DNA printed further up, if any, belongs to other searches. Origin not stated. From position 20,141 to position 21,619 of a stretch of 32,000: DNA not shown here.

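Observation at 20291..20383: HycE-like C-terminal maturation tail on the NuoD-type subunit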

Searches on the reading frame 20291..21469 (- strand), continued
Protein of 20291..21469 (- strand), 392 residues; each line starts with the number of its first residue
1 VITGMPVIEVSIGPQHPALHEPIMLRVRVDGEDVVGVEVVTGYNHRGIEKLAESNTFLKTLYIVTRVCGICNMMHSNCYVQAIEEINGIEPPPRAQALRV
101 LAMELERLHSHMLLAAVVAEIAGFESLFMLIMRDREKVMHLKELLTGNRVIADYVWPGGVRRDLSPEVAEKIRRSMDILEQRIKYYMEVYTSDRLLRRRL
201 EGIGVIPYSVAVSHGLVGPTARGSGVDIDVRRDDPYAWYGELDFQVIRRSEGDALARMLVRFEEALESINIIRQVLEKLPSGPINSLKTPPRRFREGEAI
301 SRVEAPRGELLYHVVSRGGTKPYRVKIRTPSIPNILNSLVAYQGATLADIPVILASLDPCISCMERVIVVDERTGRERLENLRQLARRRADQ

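Call 61: fold_search(model_id=the predicted structure, library=pdb)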
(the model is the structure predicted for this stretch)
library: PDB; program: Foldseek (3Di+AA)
matches with E <= 10: 664; with E <= 0.001: 223
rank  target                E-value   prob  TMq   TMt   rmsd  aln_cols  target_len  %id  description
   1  3iam_4                3.6e-26  1.00  0.81  0.84   2.7       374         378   34  Crystal structure of the hydrophilic domain of respiratory complex I from Thermus thermophilus, reduced, 2 mol/ASU, wi (released 2009-09-15)
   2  7arc_D                4.8e-26  1.00  0.81  0.81   5.3       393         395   32  Cryo-EM structure of Polytomella Complex-I (peripheral arm) (released 2021-12-08)
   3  7aqr_D                1.6e-25  1.00  0.82  0.83   3.3       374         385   33  Cryo-EM structure of Arabidopsis thaliana Complex-I (peripheral arm) (released 2021-12-08)
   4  8ud1_1D               1.6e-25  1.00  0.81  0.74   5.3       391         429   32  High resolution in-situ structure of complex I in respiratory supercomplex (composite) (released 2024-06-19)
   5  7r4f_D                2.1e-25  1.00  0.82  0.84   3.2       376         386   32  Bovine complex I in the presence of IM1761092, slack class i (Composite map) (released 2023-02-08)
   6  8zso_S2               2.5e-25  1.00  0.83  0.76   5.2       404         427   30  Respirasome close state 2 in presence of metformin (SC-MetC2) (released 2025-11-19)
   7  7vb7_Q                2.5e-25  1.00  0.82  0.83   5.4       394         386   31  Matrix arm of active state CI from DQ-NADH dataset (released 2022-04-06)
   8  4hea_4                2.6e-25  1.00  0.82  0.84   3.5       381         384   35  Crystal structure of the entire respiratory complex I from Thermus thermophilus (released 2013-02-13)
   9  7zmg_C                2.6e-25  1.00  0.81  0.75   5.4       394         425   31  CryoEM structure of mitochondrial complex I from Chaetomium thermophilum (state 1) (released 2022-11-30)
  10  8e9g_D                3.0e-25  1.00  0.81  0.78   5.9       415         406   29  Mycobacterial respiratory complex I with both quinone positions modelled (released 2022-10-12)
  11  9w2u_D                4.6e-25  1.00  0.80  0.76   3.2       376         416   31  Cryo-EM structure of complex I on the bovine heart submitochondrial particles, open (released 2026-04-01)
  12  9i4i_Q                4.6e-25  1.00  0.83  0.76   5.3       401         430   31  High resolution Cryo-EM structure of human complex I in mitochondria (released 2025-11-12)
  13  8bpx_D                4.8e-25  1.00  0.81  0.83   3.3       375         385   33  Cryo-EM structure of the Arabidopsis thaliana I+III2 supercomplex (Complete composition) (released 2023-01-25)
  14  3i9v_4                5.0e-25  1.00  0.81  0.84   2.8       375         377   34  Crystal structure of the hydrophilic domain of respiratory complex I from Thermus thermophilus, oxidized, 2 mol/ASU (released 2009-09-15)
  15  8qby_D                5.0e-25  1.00  0.83  0.80   5.3       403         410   31  Respiratory complex I from Paracoccus denitrificans in MSP2N2 nanodiscs (released 2024-09-11)
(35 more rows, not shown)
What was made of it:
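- Closest known: NuoD/Nqo4. Same: Same fold (Foldseek TM 0.81-0.84, call 61) and the same operon partners.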

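Call 67: find_encoding_contigs(protein=P0001, flank=3000, max_places=5)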
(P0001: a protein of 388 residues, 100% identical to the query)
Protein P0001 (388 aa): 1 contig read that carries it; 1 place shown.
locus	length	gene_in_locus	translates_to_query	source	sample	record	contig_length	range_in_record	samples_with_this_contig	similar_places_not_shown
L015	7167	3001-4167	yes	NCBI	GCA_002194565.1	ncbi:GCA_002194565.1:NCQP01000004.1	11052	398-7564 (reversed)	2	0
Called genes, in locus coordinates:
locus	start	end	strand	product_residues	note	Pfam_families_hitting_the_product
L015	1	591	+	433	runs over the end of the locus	PF00361:Proton_antipo_M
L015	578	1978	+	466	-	PF00361:Proton_antipo_M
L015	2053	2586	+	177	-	PF01058:Oxidored_q6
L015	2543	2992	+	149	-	PF00329:Complex1_30kDa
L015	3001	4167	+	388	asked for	PF00374:NiFeSe_Hases, PF00346:Complex1_49kDa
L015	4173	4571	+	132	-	PF13534:Fer4_17 (faint), PF14697:Fer4_21 (faint), PF12797:Fer4_2 (faint), PF00037:Fer4 (weak), PF13237:Fer4_10 (weak), PF12838:Fer4_7, PF13187:Fer4_9, PF00037:Fer4 (weak), +2 more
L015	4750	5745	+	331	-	PF02770:Acyl-CoA_dh_M, PF00441:Acyl-CoA_dh_1, PF08028:Acyl-CoA_dh_2 (weak)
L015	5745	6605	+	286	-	PF01569:PAP2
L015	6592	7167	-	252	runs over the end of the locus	PF00156:Pribosyltran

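Call 68: find_encoding_contigs(protein=P0003, flank=3000, max_places=2)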
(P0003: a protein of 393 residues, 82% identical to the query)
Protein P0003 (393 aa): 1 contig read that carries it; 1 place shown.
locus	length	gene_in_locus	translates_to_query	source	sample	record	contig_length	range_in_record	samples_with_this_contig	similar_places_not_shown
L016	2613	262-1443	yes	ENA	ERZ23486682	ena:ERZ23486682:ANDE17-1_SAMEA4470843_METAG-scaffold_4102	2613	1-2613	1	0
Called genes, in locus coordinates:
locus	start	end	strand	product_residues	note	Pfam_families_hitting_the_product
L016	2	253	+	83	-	?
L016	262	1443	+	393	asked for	PF00374:NiFeSe_Hases, PF00346:Complex1_49kDa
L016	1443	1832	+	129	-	PF13534:Fer4_17 (faint), PF14697:Fer4_21 (faint), PF00037:Fer4, PF12837:Fer4_6 (weak), PF13237:Fer4_10 (weak), PF12838:Fer4_7, PF13187:Fer4_9 (weak), PF00037:Fer4 (weak), +2 more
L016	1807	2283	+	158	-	PF01750:HycI (weak)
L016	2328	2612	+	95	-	?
